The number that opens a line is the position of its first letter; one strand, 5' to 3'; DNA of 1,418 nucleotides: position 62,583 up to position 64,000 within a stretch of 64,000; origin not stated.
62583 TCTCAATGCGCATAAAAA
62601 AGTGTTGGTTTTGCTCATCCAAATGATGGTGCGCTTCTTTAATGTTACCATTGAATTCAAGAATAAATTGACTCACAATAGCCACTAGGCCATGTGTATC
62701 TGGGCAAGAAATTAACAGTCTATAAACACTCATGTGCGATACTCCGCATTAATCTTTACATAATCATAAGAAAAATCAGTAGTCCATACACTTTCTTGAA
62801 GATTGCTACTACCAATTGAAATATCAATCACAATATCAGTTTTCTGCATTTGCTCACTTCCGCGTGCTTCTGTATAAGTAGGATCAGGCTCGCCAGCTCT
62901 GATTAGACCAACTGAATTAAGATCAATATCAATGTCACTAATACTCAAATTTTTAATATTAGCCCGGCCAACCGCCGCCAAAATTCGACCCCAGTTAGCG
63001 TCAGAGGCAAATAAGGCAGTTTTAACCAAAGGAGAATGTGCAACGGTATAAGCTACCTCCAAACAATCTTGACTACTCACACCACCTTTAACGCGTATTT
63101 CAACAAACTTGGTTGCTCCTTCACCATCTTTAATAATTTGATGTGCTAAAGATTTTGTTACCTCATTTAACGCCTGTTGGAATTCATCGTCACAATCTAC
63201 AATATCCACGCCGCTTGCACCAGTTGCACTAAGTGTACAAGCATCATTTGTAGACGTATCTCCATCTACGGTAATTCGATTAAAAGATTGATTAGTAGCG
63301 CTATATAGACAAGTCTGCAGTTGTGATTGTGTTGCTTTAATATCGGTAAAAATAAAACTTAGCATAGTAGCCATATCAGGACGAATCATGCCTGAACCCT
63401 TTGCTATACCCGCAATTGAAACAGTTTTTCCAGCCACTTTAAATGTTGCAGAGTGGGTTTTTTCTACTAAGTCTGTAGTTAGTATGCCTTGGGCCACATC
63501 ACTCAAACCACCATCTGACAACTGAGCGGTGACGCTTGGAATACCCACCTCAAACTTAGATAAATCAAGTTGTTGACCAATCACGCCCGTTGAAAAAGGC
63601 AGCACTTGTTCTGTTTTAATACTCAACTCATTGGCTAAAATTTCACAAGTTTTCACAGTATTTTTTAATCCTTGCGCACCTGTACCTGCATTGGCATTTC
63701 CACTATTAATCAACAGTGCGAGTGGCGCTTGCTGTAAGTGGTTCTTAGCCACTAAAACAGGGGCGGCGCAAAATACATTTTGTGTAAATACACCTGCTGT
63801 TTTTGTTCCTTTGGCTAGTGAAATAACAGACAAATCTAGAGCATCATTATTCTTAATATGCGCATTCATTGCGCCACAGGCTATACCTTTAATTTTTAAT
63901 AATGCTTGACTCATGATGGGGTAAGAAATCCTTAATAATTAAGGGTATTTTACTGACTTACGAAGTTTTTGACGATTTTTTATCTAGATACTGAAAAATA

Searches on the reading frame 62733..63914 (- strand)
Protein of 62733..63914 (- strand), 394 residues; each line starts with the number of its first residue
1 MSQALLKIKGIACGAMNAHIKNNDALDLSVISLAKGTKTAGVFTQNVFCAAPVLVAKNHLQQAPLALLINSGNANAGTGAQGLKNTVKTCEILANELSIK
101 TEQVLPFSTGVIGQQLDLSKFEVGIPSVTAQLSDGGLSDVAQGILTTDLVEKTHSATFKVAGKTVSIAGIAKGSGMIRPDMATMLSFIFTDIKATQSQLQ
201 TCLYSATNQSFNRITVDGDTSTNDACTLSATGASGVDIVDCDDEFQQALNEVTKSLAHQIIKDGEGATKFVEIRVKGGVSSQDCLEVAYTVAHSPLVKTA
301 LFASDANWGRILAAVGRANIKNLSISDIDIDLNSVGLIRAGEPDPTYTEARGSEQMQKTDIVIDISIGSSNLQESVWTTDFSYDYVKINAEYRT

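Call 72: search_protein_families(library=ncbifam, proteins=[window:62733-63914:-], max_evalue=1e-10)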
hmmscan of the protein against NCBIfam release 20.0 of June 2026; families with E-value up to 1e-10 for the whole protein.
window:62733-63914:- (394 aa): 2 families
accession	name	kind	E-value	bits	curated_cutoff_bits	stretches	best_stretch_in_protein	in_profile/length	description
NF003802.0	PRK05388.1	equivalog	7.4e-144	479.2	351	1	3-394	5-400/400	bifunctional glutamate N-acetyltransferase/amino-acid acetyltransferase ArgJ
TIGR00120.1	ArgJ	equivalog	7.5e-119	397.1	298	1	6-394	6-405/405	bifunctional ornithine acetyltransferase/N-acetylglutamate synthase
